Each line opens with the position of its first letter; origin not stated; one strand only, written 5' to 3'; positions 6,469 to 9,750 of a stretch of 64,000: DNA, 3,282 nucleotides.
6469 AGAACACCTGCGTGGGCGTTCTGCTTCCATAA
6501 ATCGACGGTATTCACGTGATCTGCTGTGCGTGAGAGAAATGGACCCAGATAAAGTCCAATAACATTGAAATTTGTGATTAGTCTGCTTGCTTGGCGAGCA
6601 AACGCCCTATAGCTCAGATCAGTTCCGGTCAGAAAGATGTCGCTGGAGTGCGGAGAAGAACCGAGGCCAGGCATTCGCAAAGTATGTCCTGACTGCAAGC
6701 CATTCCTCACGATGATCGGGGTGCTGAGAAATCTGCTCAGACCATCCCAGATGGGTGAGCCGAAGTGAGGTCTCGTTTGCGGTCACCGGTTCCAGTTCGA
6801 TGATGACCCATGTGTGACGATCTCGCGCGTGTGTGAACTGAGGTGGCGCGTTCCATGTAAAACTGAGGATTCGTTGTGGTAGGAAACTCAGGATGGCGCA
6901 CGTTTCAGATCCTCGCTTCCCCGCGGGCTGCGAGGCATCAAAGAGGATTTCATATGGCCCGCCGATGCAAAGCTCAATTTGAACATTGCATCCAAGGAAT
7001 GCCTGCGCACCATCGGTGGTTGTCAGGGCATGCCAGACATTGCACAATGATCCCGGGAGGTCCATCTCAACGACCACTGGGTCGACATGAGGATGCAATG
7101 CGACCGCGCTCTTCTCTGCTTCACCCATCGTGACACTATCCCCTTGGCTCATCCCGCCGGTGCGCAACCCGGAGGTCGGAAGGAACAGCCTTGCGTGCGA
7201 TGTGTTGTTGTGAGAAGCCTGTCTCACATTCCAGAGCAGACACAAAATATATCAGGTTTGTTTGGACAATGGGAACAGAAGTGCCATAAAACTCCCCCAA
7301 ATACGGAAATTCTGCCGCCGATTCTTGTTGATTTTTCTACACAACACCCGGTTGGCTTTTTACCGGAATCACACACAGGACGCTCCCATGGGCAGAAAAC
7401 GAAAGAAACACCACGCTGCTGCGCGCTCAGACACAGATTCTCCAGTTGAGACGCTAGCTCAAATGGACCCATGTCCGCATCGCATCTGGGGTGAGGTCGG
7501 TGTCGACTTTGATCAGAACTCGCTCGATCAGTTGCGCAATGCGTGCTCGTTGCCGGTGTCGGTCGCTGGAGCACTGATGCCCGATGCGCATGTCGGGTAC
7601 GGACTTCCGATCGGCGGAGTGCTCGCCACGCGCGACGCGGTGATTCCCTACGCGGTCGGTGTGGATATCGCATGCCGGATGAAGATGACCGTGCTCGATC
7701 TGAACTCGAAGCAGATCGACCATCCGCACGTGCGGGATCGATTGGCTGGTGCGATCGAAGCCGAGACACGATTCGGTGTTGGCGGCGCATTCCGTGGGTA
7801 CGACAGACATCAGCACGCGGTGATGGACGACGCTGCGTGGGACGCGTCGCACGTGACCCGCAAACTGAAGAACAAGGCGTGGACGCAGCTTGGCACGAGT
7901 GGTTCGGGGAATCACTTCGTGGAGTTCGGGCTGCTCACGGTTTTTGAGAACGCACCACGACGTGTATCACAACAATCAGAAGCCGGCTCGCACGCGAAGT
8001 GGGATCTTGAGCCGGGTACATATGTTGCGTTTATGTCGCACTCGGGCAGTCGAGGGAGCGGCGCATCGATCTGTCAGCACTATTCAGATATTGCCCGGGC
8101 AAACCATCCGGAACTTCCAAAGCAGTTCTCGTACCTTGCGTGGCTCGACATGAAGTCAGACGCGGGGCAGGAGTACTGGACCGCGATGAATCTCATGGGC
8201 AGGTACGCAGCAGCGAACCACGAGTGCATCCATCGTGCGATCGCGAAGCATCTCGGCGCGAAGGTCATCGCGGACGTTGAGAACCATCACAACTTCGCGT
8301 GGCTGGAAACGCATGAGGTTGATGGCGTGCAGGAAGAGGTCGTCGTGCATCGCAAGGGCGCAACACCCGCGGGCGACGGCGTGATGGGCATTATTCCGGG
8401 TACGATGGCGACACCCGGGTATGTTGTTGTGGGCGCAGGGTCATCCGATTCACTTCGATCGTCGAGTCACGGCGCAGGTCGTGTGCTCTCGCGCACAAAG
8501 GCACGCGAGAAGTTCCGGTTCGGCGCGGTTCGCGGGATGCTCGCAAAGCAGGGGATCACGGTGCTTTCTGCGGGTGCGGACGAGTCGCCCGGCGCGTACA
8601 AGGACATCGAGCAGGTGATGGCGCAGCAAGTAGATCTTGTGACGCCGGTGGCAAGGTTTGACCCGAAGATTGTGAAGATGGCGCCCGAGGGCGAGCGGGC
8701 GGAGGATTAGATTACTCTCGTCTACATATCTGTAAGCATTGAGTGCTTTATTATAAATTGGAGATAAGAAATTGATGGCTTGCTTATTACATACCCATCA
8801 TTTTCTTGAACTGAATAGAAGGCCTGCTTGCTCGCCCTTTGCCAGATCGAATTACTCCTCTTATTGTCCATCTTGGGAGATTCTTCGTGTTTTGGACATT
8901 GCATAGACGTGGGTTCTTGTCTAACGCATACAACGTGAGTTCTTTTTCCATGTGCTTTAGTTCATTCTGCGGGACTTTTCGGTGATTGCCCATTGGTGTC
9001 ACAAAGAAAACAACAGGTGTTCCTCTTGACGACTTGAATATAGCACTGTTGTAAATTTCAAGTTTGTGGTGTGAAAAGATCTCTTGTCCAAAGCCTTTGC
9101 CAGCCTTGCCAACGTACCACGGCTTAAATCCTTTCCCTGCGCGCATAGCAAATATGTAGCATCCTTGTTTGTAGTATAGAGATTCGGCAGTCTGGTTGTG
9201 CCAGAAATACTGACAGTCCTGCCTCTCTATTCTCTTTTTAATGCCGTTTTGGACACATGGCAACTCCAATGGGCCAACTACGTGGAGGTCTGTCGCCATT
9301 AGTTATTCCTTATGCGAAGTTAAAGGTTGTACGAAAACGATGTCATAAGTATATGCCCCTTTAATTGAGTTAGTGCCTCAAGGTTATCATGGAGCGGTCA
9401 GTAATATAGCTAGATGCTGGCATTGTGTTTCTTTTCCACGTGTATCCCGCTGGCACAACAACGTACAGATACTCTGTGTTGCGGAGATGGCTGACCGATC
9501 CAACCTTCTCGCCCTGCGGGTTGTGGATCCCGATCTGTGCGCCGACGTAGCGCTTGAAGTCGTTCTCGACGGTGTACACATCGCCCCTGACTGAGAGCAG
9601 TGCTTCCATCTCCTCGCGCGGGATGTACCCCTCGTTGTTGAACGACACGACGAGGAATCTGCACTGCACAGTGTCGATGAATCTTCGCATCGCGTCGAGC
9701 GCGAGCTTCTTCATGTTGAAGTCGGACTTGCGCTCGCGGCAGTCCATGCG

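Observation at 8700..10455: Candidate type II restriction-modification pair: low-GC GIY-YIG-like nuclease ORF downstream of a Dam-class (D12) methyltransferase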

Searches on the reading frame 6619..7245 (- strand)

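Call 3: search_protein_families(library=pfam, proteins=[window:6619-7245:-], max_evalue=1)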
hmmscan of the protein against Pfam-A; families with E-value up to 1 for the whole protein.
window:6619-7245:- (208 aa): 1 family
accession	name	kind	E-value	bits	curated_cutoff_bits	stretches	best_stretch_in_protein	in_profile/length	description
PF08327.17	AHSA1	-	5.8e-09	36.7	22.1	1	69-200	6-120/125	Activator of Hsp90 ATPase homolog 1-like protein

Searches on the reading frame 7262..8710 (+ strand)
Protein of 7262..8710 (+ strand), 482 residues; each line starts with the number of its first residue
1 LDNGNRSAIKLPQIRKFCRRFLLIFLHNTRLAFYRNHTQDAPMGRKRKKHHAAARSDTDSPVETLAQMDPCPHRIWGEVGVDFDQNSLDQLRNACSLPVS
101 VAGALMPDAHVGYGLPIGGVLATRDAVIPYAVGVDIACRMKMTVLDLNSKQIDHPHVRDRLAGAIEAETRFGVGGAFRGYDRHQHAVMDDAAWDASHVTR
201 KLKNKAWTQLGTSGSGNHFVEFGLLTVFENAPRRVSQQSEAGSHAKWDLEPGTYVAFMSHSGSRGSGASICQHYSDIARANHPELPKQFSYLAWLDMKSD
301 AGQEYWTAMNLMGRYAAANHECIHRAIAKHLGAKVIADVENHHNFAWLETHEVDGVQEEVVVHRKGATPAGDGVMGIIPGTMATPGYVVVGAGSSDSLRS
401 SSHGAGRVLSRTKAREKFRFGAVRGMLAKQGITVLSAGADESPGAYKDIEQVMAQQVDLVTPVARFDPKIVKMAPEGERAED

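Call 3: search_protein_families(library=pfam, proteins=[window:7262-8710:+], max_evalue=1)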
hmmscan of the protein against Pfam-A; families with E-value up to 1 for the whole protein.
window:7262-8710:+ (482 aa): 1 family
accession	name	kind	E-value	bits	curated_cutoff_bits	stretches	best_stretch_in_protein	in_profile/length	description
PF01139.22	RtcB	-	9.7e-87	292.4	27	1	90-471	1-423/426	tRNA-splicing ligase RtcB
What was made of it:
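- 7388..8710 (+): Flanking gene, not part of the element: the RtcB RNA ligase, convergent with the ORF. Its adjacency to the MTase is ancestral. Pfam PF01139 E=1e-86 (call 3).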

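Call 4: search_protein_families(library=padloc, proteins=[window:7262-8710:+], max_evalue=1)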
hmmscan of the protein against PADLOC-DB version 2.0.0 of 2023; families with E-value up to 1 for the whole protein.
window:7262-8710:+ (482 aa): 0 families
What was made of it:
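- There is no PADLOC hit (call 4).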

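Call 5: search_protein_families(library=ncbifam, proteins=[window:7262-8710:+], max_evalue=1)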
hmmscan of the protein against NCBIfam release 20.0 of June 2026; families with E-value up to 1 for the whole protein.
window:7262-8710:+ (482 aa): 4 families
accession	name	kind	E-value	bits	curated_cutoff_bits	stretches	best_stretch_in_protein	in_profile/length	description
NF052663.1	RtcB_rel_intein2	exception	2.7e-48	165.3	1050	3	254-465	400-617/626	intein-containing RctB family protein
NF007153.0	PRK09588.1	equivalog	7.8e-47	160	407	2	188-470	106-369/379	RNA ligase RtcB family protein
NF038162.1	RtcB_rel_intein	exception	3.5e-45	154.4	1150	2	185-464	653-951/961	intein-containing RtcB family protein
TIGR03073.1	release_rtcB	hypoth_equivalog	3.8e-36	124.8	271.8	2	189-468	96-356/356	RNA ligase RtcB family protein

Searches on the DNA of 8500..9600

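Call 69: search_rna_families(source=window, start=8500, end=9600, threshold=evalue, max_evalue=1)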
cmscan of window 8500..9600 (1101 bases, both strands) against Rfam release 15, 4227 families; matches with E-value up to 1: 0.
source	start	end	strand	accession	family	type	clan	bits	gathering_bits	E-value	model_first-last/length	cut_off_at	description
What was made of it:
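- Tried and rejected: Rfam found nothing in 8500-9600 (call 69).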
